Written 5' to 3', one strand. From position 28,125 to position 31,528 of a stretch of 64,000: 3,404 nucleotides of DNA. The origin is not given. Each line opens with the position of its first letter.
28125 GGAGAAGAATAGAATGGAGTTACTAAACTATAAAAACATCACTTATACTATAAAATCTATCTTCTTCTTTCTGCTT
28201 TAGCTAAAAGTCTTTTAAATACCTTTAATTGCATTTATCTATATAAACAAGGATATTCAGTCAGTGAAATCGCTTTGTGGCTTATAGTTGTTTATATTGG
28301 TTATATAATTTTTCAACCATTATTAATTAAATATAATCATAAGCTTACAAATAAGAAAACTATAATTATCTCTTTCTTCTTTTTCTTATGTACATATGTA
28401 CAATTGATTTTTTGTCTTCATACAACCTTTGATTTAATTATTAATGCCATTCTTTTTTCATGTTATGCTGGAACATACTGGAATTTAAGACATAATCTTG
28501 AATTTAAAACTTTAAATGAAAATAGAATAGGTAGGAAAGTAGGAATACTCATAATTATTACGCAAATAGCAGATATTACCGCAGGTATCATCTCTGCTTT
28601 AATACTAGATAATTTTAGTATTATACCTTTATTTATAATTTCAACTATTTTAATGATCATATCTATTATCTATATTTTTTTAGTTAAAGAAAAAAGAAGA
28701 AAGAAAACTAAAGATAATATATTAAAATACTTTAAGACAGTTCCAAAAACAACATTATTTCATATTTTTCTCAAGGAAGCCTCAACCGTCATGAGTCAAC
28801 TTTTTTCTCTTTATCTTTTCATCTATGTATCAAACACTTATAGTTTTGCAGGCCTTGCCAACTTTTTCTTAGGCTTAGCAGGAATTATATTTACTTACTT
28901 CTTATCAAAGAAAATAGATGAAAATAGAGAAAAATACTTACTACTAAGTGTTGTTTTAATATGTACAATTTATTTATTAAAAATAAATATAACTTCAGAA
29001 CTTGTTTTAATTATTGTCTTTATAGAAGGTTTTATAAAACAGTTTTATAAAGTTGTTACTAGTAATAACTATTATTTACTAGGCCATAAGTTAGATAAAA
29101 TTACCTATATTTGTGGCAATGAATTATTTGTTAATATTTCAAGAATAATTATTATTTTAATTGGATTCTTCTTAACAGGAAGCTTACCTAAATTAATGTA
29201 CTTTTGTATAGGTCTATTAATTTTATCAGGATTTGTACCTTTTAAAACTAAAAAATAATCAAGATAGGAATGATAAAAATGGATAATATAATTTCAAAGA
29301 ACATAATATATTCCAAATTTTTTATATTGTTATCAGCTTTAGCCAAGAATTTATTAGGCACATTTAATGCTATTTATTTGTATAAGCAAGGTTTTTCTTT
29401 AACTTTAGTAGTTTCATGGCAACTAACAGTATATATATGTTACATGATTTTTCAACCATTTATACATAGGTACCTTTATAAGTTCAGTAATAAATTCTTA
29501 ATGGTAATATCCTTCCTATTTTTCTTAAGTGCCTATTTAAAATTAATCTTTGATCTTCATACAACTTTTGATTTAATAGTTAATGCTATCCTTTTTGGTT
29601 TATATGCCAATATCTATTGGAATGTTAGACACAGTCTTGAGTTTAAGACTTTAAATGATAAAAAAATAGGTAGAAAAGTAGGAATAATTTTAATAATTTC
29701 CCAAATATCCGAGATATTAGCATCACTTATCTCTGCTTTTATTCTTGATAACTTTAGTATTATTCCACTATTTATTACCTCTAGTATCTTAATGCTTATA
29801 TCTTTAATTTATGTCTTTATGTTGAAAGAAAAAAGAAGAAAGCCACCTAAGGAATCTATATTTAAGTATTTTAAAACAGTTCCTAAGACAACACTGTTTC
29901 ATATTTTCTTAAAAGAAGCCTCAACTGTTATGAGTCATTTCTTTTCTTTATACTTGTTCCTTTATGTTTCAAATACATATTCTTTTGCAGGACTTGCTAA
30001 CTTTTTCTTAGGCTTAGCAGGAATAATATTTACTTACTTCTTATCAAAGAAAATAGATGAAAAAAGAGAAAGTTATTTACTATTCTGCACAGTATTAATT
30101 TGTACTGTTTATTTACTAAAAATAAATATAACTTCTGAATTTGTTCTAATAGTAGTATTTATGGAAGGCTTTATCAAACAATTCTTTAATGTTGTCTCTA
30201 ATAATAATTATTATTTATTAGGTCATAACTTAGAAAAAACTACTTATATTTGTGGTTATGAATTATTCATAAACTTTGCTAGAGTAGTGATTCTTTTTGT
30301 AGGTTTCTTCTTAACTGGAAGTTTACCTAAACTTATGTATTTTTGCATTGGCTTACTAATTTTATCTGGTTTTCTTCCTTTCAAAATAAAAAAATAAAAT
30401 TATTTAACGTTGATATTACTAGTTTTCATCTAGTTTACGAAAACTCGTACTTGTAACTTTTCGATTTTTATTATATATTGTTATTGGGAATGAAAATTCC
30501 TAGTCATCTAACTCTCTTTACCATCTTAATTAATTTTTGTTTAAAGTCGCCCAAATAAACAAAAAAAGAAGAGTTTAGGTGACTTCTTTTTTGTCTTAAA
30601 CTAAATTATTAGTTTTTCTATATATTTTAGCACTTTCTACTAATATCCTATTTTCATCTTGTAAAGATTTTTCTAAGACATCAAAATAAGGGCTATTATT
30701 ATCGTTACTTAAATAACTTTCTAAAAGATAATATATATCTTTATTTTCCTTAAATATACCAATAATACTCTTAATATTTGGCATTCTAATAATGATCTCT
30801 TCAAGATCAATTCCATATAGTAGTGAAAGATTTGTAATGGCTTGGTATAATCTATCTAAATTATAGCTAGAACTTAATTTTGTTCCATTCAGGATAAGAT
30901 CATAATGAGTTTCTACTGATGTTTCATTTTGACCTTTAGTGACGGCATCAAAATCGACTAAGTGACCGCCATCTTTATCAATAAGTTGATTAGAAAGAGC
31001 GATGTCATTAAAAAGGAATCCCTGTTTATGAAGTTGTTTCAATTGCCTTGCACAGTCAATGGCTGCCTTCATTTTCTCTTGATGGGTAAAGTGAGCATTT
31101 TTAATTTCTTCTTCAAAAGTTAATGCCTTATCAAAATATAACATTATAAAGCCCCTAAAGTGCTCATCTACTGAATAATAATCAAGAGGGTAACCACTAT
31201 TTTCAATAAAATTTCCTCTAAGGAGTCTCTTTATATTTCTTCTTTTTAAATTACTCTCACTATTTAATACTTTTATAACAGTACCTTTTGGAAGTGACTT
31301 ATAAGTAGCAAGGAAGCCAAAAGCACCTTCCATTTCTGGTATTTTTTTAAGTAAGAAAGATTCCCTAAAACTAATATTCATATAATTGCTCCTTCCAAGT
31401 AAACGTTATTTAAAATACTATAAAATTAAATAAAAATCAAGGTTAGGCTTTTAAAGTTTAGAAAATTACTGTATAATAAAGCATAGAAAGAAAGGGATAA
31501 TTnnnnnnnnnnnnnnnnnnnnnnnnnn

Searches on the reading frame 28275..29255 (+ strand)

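Call 68: search_protein_families(library=pfam, proteins=[window:28275-29255:+], max_evalue=0.0001)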
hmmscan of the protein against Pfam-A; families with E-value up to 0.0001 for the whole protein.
window:28275-29255:+ (327 aa): 1 family
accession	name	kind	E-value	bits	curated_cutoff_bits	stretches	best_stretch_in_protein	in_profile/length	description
PF07690.21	MFS_1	-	2.3e-20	73.3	33.4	1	4-253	39-306/347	Major Facilitator Superfamily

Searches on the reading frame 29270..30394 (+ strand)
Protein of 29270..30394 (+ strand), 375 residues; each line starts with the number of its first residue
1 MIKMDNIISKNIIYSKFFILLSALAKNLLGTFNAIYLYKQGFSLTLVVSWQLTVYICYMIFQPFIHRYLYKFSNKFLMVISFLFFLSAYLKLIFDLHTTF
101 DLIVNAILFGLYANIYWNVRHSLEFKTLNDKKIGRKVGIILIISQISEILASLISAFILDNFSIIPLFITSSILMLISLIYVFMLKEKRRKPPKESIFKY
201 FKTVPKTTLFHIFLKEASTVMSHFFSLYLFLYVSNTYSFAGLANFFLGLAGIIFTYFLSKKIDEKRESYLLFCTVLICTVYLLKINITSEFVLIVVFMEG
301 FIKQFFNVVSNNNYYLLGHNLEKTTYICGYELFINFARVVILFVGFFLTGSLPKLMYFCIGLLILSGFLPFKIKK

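Call 68: search_protein_families(library=pfam, proteins=[window:29270-30394:+], max_evalue=0.0001)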
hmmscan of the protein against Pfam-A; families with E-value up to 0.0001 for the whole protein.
window:29270-30394:+ (375 aa): 1 family
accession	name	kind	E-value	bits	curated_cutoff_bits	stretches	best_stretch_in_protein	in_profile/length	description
PF07690.21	MFS_1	-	9.5e-21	74.5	33.4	1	19-309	5-313/347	Major Facilitator Superfamily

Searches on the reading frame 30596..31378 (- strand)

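Call 68: search_protein_families(library=pfam, proteins=[window:30596-31378:-], max_evalue=0.0001)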
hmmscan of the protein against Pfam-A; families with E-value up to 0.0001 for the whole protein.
window:30596-31378:- (260 aa): 1 family
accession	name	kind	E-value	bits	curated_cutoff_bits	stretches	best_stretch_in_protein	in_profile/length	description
PF00069.31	Pkinase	-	8.5e-06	25.8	31.7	0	77-156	75-155/263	Protein kinase domain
